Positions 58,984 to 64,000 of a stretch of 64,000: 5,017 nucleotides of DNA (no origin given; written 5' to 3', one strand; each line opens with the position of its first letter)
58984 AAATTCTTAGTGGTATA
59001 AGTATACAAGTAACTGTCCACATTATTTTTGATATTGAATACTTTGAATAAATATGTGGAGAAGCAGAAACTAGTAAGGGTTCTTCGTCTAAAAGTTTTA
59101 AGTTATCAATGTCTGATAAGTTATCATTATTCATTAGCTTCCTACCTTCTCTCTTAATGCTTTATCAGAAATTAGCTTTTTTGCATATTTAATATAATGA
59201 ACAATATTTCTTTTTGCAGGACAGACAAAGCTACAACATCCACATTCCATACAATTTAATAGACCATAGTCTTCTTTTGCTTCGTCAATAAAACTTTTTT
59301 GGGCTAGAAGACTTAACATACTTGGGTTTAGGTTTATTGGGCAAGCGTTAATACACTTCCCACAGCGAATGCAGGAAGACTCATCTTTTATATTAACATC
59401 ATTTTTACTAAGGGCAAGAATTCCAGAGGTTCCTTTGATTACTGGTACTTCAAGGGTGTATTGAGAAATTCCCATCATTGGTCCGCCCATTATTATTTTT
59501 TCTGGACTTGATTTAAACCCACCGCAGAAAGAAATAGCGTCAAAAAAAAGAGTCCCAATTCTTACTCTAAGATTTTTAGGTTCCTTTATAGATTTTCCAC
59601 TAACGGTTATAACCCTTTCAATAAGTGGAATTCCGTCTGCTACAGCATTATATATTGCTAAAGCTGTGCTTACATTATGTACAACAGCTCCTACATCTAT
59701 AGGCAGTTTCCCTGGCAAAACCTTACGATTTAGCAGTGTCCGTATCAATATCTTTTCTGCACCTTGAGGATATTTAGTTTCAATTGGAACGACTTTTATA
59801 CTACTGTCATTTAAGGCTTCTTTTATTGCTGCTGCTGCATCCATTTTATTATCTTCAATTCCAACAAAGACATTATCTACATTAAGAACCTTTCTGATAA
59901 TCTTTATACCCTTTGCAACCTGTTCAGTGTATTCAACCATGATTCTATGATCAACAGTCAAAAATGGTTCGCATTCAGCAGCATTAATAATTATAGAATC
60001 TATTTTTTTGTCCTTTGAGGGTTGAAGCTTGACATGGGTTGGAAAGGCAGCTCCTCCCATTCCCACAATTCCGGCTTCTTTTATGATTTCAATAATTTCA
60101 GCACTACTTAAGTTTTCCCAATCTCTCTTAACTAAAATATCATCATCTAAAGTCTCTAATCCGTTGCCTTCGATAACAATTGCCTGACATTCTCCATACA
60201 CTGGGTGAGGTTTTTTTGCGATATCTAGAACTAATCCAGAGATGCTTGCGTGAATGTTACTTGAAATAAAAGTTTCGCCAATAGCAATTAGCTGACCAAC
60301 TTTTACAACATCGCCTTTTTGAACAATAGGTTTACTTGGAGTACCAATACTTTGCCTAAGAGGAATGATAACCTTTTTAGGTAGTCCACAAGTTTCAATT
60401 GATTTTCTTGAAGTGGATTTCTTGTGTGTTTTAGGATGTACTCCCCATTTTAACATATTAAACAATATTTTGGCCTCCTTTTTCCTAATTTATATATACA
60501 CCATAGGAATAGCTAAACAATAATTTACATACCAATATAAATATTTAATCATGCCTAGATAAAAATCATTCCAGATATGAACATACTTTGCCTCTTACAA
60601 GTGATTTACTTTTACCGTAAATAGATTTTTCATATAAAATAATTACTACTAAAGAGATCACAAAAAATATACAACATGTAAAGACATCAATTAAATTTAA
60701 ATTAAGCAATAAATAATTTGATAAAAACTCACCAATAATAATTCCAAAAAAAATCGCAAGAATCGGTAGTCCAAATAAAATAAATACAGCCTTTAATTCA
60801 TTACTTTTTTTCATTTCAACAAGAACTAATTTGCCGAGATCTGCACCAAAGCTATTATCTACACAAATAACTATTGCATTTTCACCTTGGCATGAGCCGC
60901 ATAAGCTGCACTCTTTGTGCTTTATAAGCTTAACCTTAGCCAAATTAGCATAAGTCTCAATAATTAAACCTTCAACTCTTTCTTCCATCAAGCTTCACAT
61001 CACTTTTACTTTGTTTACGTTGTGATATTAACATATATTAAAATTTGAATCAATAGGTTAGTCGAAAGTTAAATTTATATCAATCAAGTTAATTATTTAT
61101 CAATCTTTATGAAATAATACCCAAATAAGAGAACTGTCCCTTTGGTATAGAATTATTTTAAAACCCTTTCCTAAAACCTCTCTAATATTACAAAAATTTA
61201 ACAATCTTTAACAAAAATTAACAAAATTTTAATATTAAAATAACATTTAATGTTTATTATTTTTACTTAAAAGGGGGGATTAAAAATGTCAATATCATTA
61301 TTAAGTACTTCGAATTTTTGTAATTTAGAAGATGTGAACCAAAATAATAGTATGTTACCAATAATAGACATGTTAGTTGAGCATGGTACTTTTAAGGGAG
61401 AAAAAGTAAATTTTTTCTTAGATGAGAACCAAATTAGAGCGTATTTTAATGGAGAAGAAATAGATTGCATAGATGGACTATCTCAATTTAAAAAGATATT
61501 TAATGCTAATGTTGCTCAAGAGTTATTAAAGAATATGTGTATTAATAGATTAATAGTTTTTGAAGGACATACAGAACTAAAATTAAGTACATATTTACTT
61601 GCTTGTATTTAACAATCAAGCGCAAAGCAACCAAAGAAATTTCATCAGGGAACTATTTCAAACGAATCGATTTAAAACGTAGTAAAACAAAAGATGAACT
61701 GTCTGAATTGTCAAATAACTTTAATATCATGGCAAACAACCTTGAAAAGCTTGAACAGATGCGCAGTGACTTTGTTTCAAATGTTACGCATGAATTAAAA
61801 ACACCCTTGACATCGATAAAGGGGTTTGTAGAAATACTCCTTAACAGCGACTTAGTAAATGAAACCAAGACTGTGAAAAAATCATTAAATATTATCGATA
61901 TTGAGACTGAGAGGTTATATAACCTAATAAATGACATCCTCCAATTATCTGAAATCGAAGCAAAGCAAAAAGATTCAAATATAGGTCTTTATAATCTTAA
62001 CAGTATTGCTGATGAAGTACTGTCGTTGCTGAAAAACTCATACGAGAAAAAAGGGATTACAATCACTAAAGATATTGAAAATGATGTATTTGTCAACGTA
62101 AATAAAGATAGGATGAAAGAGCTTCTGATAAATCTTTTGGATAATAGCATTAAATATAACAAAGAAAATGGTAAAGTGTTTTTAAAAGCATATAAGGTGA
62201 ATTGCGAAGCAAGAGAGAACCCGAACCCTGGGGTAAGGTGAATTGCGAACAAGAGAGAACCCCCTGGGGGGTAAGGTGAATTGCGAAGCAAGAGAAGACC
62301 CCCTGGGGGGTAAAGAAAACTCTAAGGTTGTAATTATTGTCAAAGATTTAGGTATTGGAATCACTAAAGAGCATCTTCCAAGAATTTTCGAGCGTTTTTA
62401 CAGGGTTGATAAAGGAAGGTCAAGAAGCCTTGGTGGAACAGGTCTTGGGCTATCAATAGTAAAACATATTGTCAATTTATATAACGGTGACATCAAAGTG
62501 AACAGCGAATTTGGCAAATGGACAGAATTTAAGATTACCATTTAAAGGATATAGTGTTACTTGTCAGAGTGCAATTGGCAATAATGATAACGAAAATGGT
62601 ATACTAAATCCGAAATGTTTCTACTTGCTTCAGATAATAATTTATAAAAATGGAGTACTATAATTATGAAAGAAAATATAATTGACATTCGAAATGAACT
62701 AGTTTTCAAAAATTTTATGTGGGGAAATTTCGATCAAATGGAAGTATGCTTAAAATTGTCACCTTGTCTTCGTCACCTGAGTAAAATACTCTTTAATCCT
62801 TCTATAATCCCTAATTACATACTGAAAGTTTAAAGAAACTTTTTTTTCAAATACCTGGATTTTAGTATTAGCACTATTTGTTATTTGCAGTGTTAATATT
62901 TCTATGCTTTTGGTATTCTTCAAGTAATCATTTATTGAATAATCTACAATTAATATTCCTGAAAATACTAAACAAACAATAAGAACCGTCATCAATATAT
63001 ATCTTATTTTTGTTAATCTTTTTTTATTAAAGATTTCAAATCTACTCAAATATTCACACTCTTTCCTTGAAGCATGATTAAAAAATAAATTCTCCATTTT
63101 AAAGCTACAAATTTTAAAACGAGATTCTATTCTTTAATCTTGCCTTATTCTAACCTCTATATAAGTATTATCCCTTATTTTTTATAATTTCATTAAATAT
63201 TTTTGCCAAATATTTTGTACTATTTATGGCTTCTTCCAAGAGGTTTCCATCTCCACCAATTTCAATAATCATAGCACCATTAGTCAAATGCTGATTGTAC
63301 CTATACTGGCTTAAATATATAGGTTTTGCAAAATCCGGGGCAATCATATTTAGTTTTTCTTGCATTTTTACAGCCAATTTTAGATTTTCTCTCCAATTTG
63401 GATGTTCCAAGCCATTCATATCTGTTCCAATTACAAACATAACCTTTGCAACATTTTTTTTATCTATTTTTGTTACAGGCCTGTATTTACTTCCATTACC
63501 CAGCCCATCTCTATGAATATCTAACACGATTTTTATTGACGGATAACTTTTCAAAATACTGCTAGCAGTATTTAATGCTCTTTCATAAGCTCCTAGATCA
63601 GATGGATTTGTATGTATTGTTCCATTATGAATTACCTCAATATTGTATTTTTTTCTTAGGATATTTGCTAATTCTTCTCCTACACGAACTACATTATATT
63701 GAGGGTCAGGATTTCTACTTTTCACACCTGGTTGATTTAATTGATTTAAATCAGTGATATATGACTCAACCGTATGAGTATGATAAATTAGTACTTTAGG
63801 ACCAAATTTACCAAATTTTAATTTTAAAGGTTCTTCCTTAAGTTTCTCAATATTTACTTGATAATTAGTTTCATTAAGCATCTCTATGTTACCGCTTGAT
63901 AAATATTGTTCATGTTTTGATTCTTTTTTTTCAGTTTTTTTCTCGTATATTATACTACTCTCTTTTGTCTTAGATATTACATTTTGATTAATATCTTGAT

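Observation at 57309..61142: rnf operon split by an Rpn-family nuclease gene, with a mosaic direct duplication that gives rnfDGEAB its own copy of the operon upstream region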

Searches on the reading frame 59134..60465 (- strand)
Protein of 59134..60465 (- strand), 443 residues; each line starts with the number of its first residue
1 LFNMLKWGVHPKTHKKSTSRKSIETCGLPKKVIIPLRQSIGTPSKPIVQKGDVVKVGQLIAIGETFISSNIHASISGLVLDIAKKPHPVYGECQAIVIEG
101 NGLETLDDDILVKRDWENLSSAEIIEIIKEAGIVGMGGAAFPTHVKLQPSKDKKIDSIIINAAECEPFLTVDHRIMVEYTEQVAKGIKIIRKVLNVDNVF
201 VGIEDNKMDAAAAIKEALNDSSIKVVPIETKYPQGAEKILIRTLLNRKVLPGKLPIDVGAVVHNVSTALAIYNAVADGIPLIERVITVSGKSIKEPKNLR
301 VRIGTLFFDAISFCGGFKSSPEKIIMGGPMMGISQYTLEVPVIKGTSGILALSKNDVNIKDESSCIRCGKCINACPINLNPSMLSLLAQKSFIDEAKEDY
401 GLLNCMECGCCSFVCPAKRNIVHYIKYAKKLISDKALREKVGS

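Call 4: search_protein_families(library=pfam, proteins=[window:59134-60465:-], max_evalue=0.01)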
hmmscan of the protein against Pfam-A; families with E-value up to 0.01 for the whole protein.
window:59134-60465:- (443 aa): 16 families
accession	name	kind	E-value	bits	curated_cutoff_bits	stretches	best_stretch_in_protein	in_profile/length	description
PF01512.22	Complex1_51K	-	5.1e-50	169.7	31.2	1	128-272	1-149/150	Nuo51 FMN-binding domain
PF13375.12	RnfC_N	-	2.4e-29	101.8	25.6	1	6-100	4-98/101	RnfC Barrel sandwich hybrid domain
PF10531.15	SLBB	-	1.6e-12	47.5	27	1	285-333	1-54/55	SLBB domain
PF13237.11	Fer4_10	-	2e-08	34.5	25.5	1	359-416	3-53/53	4Fe-4S dicluster domain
PF12838.12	Fer4_7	-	1e-06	29.5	27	1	364-417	1-50/52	4Fe-4S dicluster domain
PF12797.12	Fer4_2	-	1.2e-06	28.5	24.5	1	360-376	5-21/22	4Fe-4S binding domain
PF13183.11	Fer4_8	-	1.1e-05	26.3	27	1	364-418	4-67/68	4Fe-4S dicluster domain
PF00037.32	Fer4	-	2.2e-05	24.5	21.1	1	360-378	3-21/24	4Fe-4S binding domain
PF13187.11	Fer4_9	-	2.6e-05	24.6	27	1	365-418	2-50/52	4Fe-4S dicluster domain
PF14697.11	Fer4_21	-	0.00011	22.8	35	1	361-418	4-54/59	4Fe-4S dicluster domain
PF13746.11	Fer4_18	-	0.00016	22.3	27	0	355-379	51-75/114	4Fe-4S dicluster domain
PF12837.12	Fer4_6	-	0.00029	21.1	25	1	361-376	5-20/24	4Fe-4S binding domain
PF12800.12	Fer4_4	-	0.00053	20.6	24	1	363-376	2-15/17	4Fe-4S binding domain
PF25160.1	LdpA_Fe-S-bd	-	0.00079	19.6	27.6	0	362-379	25-42/49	LdpA Fe-S cluster-binding domain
PF13534.11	Fer4_17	-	0.00096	20.1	22.2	1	364-417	1-58/61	4Fe-4S dicluster domain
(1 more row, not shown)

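Call 8: find_related_loci(query=window:59137-60465:-, collection=genome_contigs, flank=10000)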
Query window:59137-60465:- (443 aa) in genome_contigs; peptide patterns used: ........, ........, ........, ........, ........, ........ (x = any residue, [..] = any of these).
600 stretches matched a pattern (row limit reached: there are more); 574 encode a relative of the query (tblastn E <= 1e-3); the best 80 are kept; 80 distinct loci.
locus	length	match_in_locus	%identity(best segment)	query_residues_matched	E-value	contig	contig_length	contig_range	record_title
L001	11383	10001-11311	64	1-436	0e+0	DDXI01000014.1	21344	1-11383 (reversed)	MAG TPA_asm: Peptococcaceae bacterium UBA2264 UBA2264_contig_38607, whole genome shotgun sequence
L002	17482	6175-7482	60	1-436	0e+0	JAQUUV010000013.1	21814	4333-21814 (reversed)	MAG: Syntrophomonas sp. isolate STD2_151 NODE_8677_length_21814_cov_12.743302_Sandtown_D2, whole genome shotgun sequence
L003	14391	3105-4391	58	1-429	6e-172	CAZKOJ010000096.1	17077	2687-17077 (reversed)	MAG TPA_asm: uncultured Clostridium sp. isolate SRP302447_co2_83 genome assembly, contig: NODE_9338_length_17077_cov_7.0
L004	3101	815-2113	59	8-440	0e+0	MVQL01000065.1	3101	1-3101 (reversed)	MAG: Pelotomaculum sp. PtaB.Bin104 A4E53_contig000065, whole genome shotgun sequence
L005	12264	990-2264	57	5-429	4e-167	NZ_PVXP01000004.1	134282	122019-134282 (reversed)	Clostridium luticellarii strain DSM 29923 CLLU_contig000004, whole genome shotgun sequence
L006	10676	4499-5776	57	1-426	2e-166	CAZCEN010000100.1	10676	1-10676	MAG TPA_asm: uncultured Sporomusaceae bacterium isolate binchicken_co158_163 genome assembly, contig: NODE_5341_length_1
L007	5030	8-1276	57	5-427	1e-167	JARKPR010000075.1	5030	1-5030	MAG: Selenomonadales bacterium isolate D180_maxbin.015 k141_98502, whole genome shotgun sequence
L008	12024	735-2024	55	1-429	7e-162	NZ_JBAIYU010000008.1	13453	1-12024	Dendrosporobacter sp. 1207_IL3150 NODE_87_length_13453_cov_40.227375, whole genome shotgun sequence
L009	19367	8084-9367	56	1-428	2e-165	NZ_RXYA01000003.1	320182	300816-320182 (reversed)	Acetobacterium paludosum strain DSM 8237 NODE_3_length_320182_cov_46.1123, whole genome shotgun sequence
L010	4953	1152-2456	51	1-437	7e-154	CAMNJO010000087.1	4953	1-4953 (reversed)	MAG: Selenomonas ruminantium isolate SRR1267595_bin.75_metaWRAP_v1.3_MAG genome assembly, contig: NODE.36551_length_4953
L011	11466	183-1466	52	5-432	2e-141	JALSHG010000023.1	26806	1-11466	MAG: Thermodesulfovibrio sp. isolate 354-166_metabat1_scaf2bin.078 354-166_scaffold_1649_c1, whole genome shotgun sequen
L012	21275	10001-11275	51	5-429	6e-141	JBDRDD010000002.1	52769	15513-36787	MAG: bacterium isolate MEGAHIT-group-1.232 k141_3573314, whole genome shotgun sequence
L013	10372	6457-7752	50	5-435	2e-139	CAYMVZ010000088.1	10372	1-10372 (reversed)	MAG TPA_asm: uncultured Nitrospinota bacterium isolate binchicken_co201_466 genome assembly, contig: NODE_7219_length_10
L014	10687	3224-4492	52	8-432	1e-138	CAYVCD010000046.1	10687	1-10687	MAG TPA_asm: uncultured Planctomycetia bacterium isolate SRP178699_co1_431 genome assembly, contig: NODE_8483_length_106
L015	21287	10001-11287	48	2-429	1e-137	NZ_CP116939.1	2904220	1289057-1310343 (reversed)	Megasphaera sueciensis strain TMW 2.2488 chromosome, complete genome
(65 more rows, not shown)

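Call 11: find_encoding_contigs(protein=window:59134-60465:-, flank=10000, max_places=10)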
Protein window:59134-60465:- (443 aa): no gene with exactly this product is on record in the collection.

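Call 13: find_homologous_proteins(query=window:59134-60465:-, max_evalue=1e-60)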
Query window:59134-60465:- (443 aa): 7999 proteins with E <= 1e-60 among 8000 candidates; the best 120 are listed.
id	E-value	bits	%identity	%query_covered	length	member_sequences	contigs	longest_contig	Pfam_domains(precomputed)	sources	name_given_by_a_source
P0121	4.5e-196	670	65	97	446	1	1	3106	PF13375.13,PF10531.16,PF12838.13,PF13534.12,PF01512.23,PF13237.12,PF13183.12,PF13187.12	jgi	jgi:electron transport complex protein RnfC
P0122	9.1e-196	669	65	98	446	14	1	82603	PF13375.13,PF10531.16,PF12797.13,PF00037.33,PF12838.13,PF13534.12,PF01512.23,PF13237.12,PF13183.12,PF13187.12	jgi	jgi:electron transport complex protein RnfC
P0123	1.7e-194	664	65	100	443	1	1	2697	PF13375.13,PF10531.16,PF13484.12,PF01512.23,PF13237.12,PF13187.12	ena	-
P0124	7.1e-194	662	64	98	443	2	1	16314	PF13375.13,PF10531.16,PF13484.12,PF12838.13,PF13534.12,PF01512.23,PF13237.12,PF13187.12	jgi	-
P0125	9.0e-192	655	65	98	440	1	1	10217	PF13375.13,PF10531.16,PF12797.13,PF12838.13,PF13534.12,PF01512.23,PF13237.12,PF13183.12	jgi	jgi:electron transport complex protein RnfC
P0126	1.6e-190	651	63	99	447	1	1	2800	PF13375.13,PF10531.16,PF12797.13,PF12837.13,PF00037.33,PF12838.13,PF13534.12,PF01512.23,PF13237.12,PF13183.12,PF13187.12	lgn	-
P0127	5.9e-189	646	63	98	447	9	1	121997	PF13375.13,PF10531.16,PF12797.13,PF13746.12,PF12838.13,PF13534.12,PF01512.23,PF13237.12,PF13183.12,PF13187.12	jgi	jgi:electron transport complex protein RnfC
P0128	1.4e-188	645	63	96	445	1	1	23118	PF13375.13,PF10531.16,PF01512.23,PF13237.12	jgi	-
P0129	3.9e-187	640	62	99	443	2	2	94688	PF13375.13,PF12837.13,PF13746.12,PF13484.12,PF12838.13,PF13534.12,PF10531.16,PF12797.13,PF01512.23,PF13237.12,PF13183.12,PF13187.12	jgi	-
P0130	5.0e-187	640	62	99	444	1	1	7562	PF13375.13,PF10531.16,PF13534.12,PF01512.23,PF13237.12,PF13183.12,PF13187.12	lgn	-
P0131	7.0e-187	639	63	99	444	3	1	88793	PF13375.13,PF10531.16,PF13534.12,PF01512.23,PF13237.12,PF13183.12,PF13187.12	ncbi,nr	ncbi:MAG: electron transporter RnfC [Herbinix sp.]|nr:electron transporter RnfC [Herbinix sp.]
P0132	1.0e-186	639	62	99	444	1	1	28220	PF13375.13,PF10531.16,PF13484.12,PF13534.12,PF01512.23,PF13237.12,PF13183.12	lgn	-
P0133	1.3e-186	638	62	99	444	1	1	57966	PF13375.13,PF10531.16,PF01512.23,PF13237.12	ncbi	-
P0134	1.3e-186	638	63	99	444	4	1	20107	PF13375.13,PF10531.16,PF13534.12,PF01512.23,PF13237.12,PF13183.12,PF13187.12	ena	-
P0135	3.5e-186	637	63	100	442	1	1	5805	PF13375.13,PF10531.16,PF12797.13,PF01512.23,PF13237.12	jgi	-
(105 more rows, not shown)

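Call 45: find_encoding_contigs(protein=window:59134-60456:-, flank=10000, max_places=10)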
Protein window:59134-60456:- (440 aa): 1 contig read that carries it; 1 place shown.
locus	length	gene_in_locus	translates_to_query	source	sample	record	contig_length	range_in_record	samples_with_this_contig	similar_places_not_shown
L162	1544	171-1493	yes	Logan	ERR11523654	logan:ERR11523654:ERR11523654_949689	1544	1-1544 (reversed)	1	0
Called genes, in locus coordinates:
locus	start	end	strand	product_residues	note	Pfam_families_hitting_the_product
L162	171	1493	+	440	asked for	PF13375:RnfC_N, PF01512:Complex1_51K, PF10531:SLBB, PF00037:Fer4 (faint), PF12797:Fer4_2 (faint), PF13237:Fer4_10, PF12838:Fer4_7 (weak), PF13187:Fer4_9 (faint)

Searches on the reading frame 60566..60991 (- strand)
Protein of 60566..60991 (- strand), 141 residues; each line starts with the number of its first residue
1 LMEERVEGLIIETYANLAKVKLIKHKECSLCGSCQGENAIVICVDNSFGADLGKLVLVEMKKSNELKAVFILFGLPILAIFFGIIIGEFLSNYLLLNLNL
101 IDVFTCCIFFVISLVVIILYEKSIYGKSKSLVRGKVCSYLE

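Call 4: search_protein_families(library=pfam, proteins=[window:60566-60991:-], max_evalue=0.01)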
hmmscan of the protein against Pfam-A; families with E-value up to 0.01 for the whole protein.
window:60566-60991:- (141 aa): 1 family
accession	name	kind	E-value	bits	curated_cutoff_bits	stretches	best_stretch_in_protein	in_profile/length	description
PF04246.17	RseC_MucC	-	2.9e-17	63.2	24.4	1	12-129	3-123/130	Positive regulator of sigma(E), RseC/MucC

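Call 37: search_protein_families(library=ncbifam, proteins=[window:60566-60991:-], max_evalue=0.001)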
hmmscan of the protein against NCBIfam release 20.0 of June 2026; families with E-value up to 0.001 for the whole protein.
window:60566-60991:- (141 aa): 0 families

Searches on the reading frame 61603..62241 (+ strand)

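Call 37: search_protein_families(library=ncbifam, proteins=[window:61603-62241:+], max_evalue=0.001)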
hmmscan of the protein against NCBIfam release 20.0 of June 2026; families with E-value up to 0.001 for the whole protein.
window:61603-62241:+ (212 aa): 62 families (the best 25 are shown)
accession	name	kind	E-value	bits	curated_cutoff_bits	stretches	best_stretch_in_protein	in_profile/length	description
NF046044.1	PnpS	equivalog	3.1e-46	158.1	400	1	47-200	163-315/390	two-component system histidine kinase PnpS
TIGR02966.1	phoR_proteo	equivalog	2.8e-36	125.2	334.2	1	46-200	106-259/333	phosphate regulon sensor histidine kinase PhoR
NF033092.0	HK_WalK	equivalog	3.2e-34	118.5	725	1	48-198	366-516/594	cell wall metabolism sensor histidine kinase WalK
NF012163.2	BaeS_SmeS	equivalog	4e-31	108.4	500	1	8-200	197-382/457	sensor histidine kinase efflux regulator BaeS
NF007837.0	PRK10549.1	equivalog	1.1e-29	103.5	603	1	9-198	198-380/466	envelope stress sensor histidine kinase BaeS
NF045911.1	TCSHisKinNblS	equivalog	4e-29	101.4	1000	2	50-204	384-538/621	two-component system sensor histidine kinase NblS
NF038297.2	hybrid_HK_HrmK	equivalog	7.3e-28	97.6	725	1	26-196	207-377/607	hybrid histidine kinase/response regulator HrmK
NF041210.1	his_kin_PieS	equivalog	1.3e-26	93.6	850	1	7-198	199-391/474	two component system sensor histidine kinase PieS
NF008312.0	PRK11100.1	equivalog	3.8e-26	92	356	1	28-197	231-396/477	two-component system sensor histidine kinase CreC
NF012226.0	AdeS_HK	equivalog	8.7e-25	87.6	500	1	8-195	93-273/353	two-component sensor histidine kinase AdeS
NF040691.1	MtrAB_MtrB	equivalog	1.2e-23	83.9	450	1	8-189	221-406/507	MtrAB system histidine kinase MtrB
NF052314.1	T9SS_HK_PorY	subfamily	2.3e-22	79.7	350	1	22-196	180-350/418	PorY family sensor histidine kinase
NF008318.0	PRK11107.1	equivalog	1.9e-21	75.9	890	1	51-198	290-435/920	two-component sensor histidine kinase BarA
NF041735.1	hist_kin_RppB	equivalog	3.5e-21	75.5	400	1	55-196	217-359/438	two-component system sensor histidine kinase RppB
NF006800.0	PRK09303.1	equivalog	4.2e-20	72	342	1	24-196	125-298/383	histidine kinase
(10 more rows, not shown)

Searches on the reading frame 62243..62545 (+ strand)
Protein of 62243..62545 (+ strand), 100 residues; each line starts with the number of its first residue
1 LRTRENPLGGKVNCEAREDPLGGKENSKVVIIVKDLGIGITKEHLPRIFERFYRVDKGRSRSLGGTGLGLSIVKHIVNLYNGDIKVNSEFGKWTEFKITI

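Call 37: search_protein_families(library=ncbifam, proteins=[window:62243-62545:+], max_evalue=0.001)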
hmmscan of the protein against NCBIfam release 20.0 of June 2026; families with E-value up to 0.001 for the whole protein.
window:62243-62545:+ (100 aa): 72 families (the best 25 are shown)
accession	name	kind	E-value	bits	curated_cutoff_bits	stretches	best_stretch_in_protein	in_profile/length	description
NF046044.1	PnpS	equivalog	3.1e-36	125.2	400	1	7-100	302-389/390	two-component system histidine kinase PnpS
TIGR02966.1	phoR_proteo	equivalog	9.9e-32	110.3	334.2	1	24-100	257-333/333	phosphate regulon sensor histidine kinase PhoR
NF033092.0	HK_WalK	equivalog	3.3e-30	105.2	725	1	7-100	505-592/594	cell wall metabolism sensor histidine kinase WalK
NF053855.1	HisKinPhoRBctds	equivalog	2.4e-25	89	500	1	33-99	514-580/583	two-component system sensor histidine kinase PhoR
NF047874.1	MASE3_PAS_HK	subfamily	4.1e-25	88.6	560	1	25-99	548-622/655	MASE3 domain-containing sensor histidine kinase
NF041735.1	hist_kin_RppB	equivalog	8.4e-25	87.4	400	1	24-99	361-436/438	two-component system sensor histidine kinase RppB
NF033093.1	HK_VicK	exception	5.9e-23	81.2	680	1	25-99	358-432/448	cell wall metabolism sensor histidine kinase VicK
NF008235.0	PRK11006.1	equivalog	2.7e-22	79.2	390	1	29-99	350-420/431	phosphate regulon sensor histidine kinase PhoR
TIGR01386.1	cztS_silS_copS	subfamily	1.3e-21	77.1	292.55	1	24-99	381-455/457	heavy metal sensor histidine kinase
NF041947.1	LuxQ_Vibrio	equivalog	7.9e-21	73.7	1200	1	24-100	618-694/843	quorum-sensing autoinducer 2 sensor kinase/phosphatase LuxQ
NF040691.1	MtrAB_MtrB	equivalog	2.2e-20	73.1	450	1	24-100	414-490/507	MtrAB system histidine kinase MtrB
NF033091.0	HK_VanS_ACDEFG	equivalog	2.4e-19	69.6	400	1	24-99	217-291/293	vancomycin resistance histidine kinase VanS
NF045903.1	CuHisKinLciSLeg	equivalog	3.7e-18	66.1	700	1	24-97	280-353/357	copper-responsive two-component system sensor histidine kinase LciS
NF007345.0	PRK09835.1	subfamily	4.9e-18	64.9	423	1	25-98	404-476/482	Cu(+)/Ag(+) sensor histidine kinase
NF047465.1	hybrid_HK_LvrA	exception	2.3e-17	62.3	1200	1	7-100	333-420/819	hybrid histidine kinase/response regulator LvrA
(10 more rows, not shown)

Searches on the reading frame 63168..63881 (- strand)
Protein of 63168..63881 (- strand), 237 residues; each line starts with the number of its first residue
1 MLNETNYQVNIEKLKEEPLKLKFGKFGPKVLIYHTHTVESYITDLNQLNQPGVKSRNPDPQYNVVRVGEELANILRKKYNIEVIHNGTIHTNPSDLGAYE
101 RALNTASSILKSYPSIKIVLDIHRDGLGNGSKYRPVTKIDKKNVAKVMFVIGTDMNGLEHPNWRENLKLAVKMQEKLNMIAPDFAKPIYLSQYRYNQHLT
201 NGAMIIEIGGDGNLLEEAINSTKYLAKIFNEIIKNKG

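Call 46: find_encoding_contigs(protein=window:63168-63881:-, flank=10000, max_places=10)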
Protein window:63168-63881:- (237 aa): no gene with exactly this product is on record in the collection.
